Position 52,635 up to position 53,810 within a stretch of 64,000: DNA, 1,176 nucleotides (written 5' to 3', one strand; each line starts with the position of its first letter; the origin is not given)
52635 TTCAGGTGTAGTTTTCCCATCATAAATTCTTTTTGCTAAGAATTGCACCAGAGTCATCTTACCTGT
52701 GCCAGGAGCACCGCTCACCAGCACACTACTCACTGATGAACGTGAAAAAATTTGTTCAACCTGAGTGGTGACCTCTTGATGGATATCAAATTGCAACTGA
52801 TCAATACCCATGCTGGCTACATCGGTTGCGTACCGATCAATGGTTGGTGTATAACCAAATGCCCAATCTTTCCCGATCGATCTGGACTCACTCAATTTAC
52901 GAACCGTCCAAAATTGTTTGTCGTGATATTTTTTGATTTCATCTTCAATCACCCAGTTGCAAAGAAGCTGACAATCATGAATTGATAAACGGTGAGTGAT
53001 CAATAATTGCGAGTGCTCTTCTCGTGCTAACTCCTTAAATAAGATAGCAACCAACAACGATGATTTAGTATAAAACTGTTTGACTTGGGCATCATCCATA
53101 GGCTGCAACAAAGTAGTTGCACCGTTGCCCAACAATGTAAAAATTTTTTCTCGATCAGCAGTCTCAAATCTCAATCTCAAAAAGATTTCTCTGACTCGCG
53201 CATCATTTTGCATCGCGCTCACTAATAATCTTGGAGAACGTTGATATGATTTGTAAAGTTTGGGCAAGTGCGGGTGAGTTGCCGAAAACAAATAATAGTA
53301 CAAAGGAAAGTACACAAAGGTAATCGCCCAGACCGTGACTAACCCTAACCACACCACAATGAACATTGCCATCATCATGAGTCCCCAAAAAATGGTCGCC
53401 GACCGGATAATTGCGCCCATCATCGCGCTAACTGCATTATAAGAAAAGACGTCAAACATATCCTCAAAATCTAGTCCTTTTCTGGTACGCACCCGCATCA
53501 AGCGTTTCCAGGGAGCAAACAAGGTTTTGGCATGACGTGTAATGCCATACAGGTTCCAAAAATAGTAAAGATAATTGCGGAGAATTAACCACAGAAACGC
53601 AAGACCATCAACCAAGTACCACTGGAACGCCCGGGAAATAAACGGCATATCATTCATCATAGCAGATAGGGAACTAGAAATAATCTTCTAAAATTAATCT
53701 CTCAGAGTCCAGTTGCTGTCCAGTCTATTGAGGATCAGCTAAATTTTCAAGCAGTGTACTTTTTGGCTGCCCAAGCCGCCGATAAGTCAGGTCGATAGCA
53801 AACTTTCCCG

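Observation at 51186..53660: Membrane-anchored Hsp100/Clp ATPase with an inactive-looking first ring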

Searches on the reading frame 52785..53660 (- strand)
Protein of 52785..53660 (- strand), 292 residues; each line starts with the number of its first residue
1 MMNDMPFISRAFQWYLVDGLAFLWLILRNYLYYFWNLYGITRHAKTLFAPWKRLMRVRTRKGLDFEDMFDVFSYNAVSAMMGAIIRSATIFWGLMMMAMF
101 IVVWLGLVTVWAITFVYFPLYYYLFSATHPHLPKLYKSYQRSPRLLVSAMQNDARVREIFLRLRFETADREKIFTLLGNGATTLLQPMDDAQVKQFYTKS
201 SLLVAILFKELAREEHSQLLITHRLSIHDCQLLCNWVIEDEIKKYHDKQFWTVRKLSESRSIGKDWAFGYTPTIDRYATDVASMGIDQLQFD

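Call 29: search_protein_representatives(alignment_id=A2)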
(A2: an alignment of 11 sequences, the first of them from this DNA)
Query: 11 sequences, 249 profile positions. Proteins with E-value up to 0.001 (for the whole library): 1843; up to 1e-10: 1143; up to 1e-30: 130. The best 150 are listed.
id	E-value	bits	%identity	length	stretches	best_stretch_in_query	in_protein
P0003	2.2e-83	295.9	-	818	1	2-248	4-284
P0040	3.7e-60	219.8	-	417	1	4-249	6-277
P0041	1.9e-59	217.5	-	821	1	3-248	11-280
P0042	2.6e-57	210.5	-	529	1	4-249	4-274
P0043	5.2e-56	206.2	-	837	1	2-249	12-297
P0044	6.6e-56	205.9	-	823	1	5-243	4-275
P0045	2.1e-55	204.2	-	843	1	5-246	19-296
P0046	3.4e-55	203.5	-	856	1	3-248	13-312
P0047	8.3e-55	202.3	-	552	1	2-243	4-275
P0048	1.4e-53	198.3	-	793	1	4-248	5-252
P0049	1.6e-53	198.1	-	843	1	2-248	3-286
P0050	1.2e-52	195.2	-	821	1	3-248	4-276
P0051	7.9e-52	192.5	-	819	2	4-248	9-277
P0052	2.0e-51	191.2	-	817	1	4-238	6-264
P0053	2.2e-51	191.1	-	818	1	3-244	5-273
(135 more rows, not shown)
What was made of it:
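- Most of the best 150 hits are 715-900 aa long (call 29).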

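Call 37: find_related_loci(query=A4, collection=genome_contigs, flank=6000)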
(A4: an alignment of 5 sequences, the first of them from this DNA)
Query A4 (292 aa) in genome_contigs; peptide patterns used: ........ (x = any residue, [..] = any of these).
140 stretches matched a pattern; 91 encode a relative of the query (tblastn E <= 1e-3); the best 80 are kept; 80 distinct loci.
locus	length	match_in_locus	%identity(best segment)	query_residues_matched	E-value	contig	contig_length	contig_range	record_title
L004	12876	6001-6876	77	1-292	8e-163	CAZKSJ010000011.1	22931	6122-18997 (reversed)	MAG TPA_asm: uncultured Pseudomonadales bacterium isolate SRP239243_co2_85 genome assembly, contig: NODE_3505_length_229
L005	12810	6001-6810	26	1-282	5e-25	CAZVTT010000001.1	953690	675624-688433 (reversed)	MAG TPA_asm: uncultured Gammaproteobacteria bacterium isolate SRP292972_co1_32 genome assembly, contig: NODE_3_length_95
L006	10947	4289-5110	27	8-282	1e-20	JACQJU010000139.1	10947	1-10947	MAG: Candidatus Gottesmanbacteria bacterium isolate NC_groundwater_1159_Ag_S-0.1um_39_55 S_p1_S3_coassembly_k141_2423244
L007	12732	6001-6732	26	38-282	2e-15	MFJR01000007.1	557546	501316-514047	MAG: Candidatus Gottesmanbacteria bacterium RIFCSPLOWO2_01_FULL_39_12b rifcsplowo2_01_scaffold_21, whole genome shotgun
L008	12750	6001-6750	24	14-282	6e-15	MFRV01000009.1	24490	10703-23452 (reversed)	MAG: Candidatus Moranbacteria bacterium RIFCSPHIGHO2_01_FULL_54_31 rifcsphigho2_01_scaffold_15964, whole genome shotgun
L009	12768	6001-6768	24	12-278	6e-14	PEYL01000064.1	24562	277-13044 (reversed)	MAG: Candidatus Portnoybacteria bacterium CG08_land_8_20_14_0_20_40_83 CG08_land_8_20_14_0.20_scaffold_3264_c, whole gen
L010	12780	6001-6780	24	3-282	1e-13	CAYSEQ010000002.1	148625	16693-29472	MAG TPA_asm: uncultured Gammaproteobacteria bacterium isolate binchicken_co30_31 genome assembly, contig: NODE_125_lengt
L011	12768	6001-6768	25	8-279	6e-13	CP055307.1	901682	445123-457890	MAG: Candidatus Woesebacteria bacterium isolate Ch104b chromosome, complete genome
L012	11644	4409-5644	31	4-284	6e-13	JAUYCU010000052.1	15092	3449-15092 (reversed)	MAG: bacterium isolate C20_maxbin.098 C20_k141_276160, whole genome shotgun sequence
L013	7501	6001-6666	24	46-282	1e-12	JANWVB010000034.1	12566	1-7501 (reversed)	MAG: Patescibacteria group bacterium isolate SKYG105 NODE_34_length_12566_cov_2.947874, whole genome shotgun sequence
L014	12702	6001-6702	25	31-282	1e-12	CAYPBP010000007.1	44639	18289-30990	MAG TPA_asm: uncultured Gammaproteobacteria bacterium isolate SRP192927_co5_99 genome assembly, contig: NODE_666_length_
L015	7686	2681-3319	25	46-282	3e-12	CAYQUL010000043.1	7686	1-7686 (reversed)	MAG TPA_asm: uncultured Gammaproteobacteria bacterium isolate SRP342105_co1_495 genome assembly, contig: NODE_13360_leng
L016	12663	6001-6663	27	46-282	4e-12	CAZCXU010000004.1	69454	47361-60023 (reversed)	MAG TPA_asm: uncultured Gammaproteobacteria bacterium isolate SRP170004_co1_29 genome assembly, contig: NODE_437_length_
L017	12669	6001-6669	23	46-282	8e-12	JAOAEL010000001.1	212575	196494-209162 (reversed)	MAG: Patescibacteria group bacterium isolate SKW259 NODE_1_length_212575_cov_6.239475, whole genome shotgun sequence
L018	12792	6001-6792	23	5-282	1e-11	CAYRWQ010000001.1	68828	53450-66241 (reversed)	MAG TPA_asm: uncultured Bdellovibrionales bacterium isolate binchicken_co128_176 genome assembly, contig: NODE_235_lengt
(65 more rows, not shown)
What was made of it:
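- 53502..53525 (-): Family signature loop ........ (aa 46-53). This peptide alone retrieved 91 confirmed loci from species-representative genomes (call 37).
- Those named to a lineage are Gottesman-, Woese-, Ames-, Moran-, Portnoy-, Nealson-, Zambryski-, Kaiser- and Berkelbacteria and Saccharibacteria (call 37). Some MAGs that carry the family are labelled Gammaproteobacteria, Pseudomonadales or Bdellovibrionales (call 37).
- Tried and rejected: I repeated it with 5 sequences sharing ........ (call 37).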

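Call 61: search_protein_families(library=pfam, proteins=[window:52785-53660:-], max_evalue=0.1)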
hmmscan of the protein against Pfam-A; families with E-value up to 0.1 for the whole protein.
seq(292 aa): 0 families

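Call 72: predict_structure(alignment_id=A5)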
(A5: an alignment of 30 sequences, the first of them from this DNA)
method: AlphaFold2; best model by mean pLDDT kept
length: 262 residues; sequences in the alignment: 30
mean_pLDDT: 92.0   pTM: 0.77
mean pLDDT of the five models: 92.0, 90.1, 89.9, 89.1, 88.1
residues with pLDDT >= 90: 208; 70-90: 44; 50-70: 8; < 50: 2
segments of 3 or more residues with pLDDT < 50: none
pLDDT, mean of each block of 10 residues (from residue 1): 72 89 96 98 97 90 95 95 97 98 97 87 74 90 94 97 97 92 73 92 95 94 97 97 92 95 93
secondary structure, 60 per line:
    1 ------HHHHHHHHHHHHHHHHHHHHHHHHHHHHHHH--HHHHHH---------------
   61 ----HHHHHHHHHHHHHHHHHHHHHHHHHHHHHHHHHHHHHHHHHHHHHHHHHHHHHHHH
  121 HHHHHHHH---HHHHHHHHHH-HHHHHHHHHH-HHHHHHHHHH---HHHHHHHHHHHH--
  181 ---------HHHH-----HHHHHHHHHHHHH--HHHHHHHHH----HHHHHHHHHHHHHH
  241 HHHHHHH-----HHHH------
elements in order: H7-37 H40-45 H65-128 H132-141 H143-152 H154-163 H167-178 H190-193 H199-211 H214-222 H227-247 H253-256

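Call 77: fold_search(model_id=the predicted structure, library=pdb)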
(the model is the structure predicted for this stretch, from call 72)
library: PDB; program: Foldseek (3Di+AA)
matches with E <= 10: 12; with E <= 0.001: 0
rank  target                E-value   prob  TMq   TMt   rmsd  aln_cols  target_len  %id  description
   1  8auw_D                4.0e+00  0.05  0.12  0.17  20.7       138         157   14  Cryo-EM structure of human BIRC6 in complex with SMAC. (released 2023-02-15)
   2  5c22_B                6.0e+00  0.02  0.11  0.11  25.0       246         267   12  Crystal structure of Zn-bound HlyD from E. coli (released 2016-02-17)
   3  4iod_C                6.6e+00  0.25  0.25  0.39   8.2       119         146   11  Preliminary structural investigations of a malarial protein secretion system. (released 2014-04-23)
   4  4wpc_A                6.6e+00  0.07  0.24  0.23  28.1       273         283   12  Crystal structure of Rgd1p F-BAR domain in complex with inositol phosphate (released 2014-12-24)
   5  7p5j_A                6.9e+00  0.02  0.14  0.10  34.2       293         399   12  Cryo-EM structure of human TTYH1 in GDN (released 2021-08-11)
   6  4irf_A                7.6e+00  0.23  0.25  0.39   7.6       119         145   12  Preliminary structural investigations of a malarial protein secretion system (released 2014-04-16)
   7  4h8s_D                7.6e+00  0.03  0.17  0.13  31.9       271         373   14  Crystal structure of human APPL2BARPH domain (released 2012-10-17)
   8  7psm_A                7.6e+00  0.02  0.16  0.09  26.2       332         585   10  S. cerevisiae Atm1 in MSP1D1 nanodiscs with bound AMP-PNP and Mg2+ (released 2021-12-29)
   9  5nl6_B                8.0e+00  0.03  0.13  0.15  22.7       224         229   13  The crystal structure of the two spectrin repeat domains from Entamoeba histolytica (released 2018-05-16)
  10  5nl6_A                8.7e+00  0.03  0.14  0.15  24.4       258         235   12  The crystal structure of the two spectrin repeat domains from Entamoeba histolytica (released 2018-05-16)
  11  5uc3_B                9.6e+00  0.04  0.15  0.16   8.9       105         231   18  Structure of the dominant negative mutant Glucocorticoid Receptor alpha (L733K/N734P) complexed with RU-486 (released 2017-12-27)
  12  5c22_A                9.6e+00  0.02  0.13  0.13  23.5       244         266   12  Crystal structure of Zn-bound HlyD from E. coli (released 2016-02-17)
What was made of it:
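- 52917..53267 (-): Eight-helix domain (aa 132-248), a strongly diverged Clp_N-like domain. A weak Foldseek hit points to the PfHsp101 N-domain (call 77).
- The weak structural hit of the N-domain is to the PfHsp101 N-domain (call 77).
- Tried and rejected: Foldseek of the N-terminal 262 aa against the PDB found nothing significant (best E = 4; call 77).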

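Call 78: find_homologous_proteins(query=A2, max_evalue=0.000001)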
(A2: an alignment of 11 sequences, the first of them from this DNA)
Query A2 (11 sequences) (292 aa, profile of the alignment): 3 proteins with E <= 0.000001 among 8000 candidates.
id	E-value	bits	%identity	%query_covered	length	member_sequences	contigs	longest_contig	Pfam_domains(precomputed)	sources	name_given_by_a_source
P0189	3.4e-13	68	24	33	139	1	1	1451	-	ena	-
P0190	1.1e-12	66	23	33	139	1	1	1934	-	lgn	-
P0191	3.4e-12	64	23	31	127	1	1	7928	-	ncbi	ncbi:MAG: hypothetical protein ABI716_02050 [Candidatus Saccharibacteria bacterium]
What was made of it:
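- Tried and rejected: The word-indexed protein search with the N-terminal profile gave only 3 hits, all small stand-alone module proteins (call 78).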
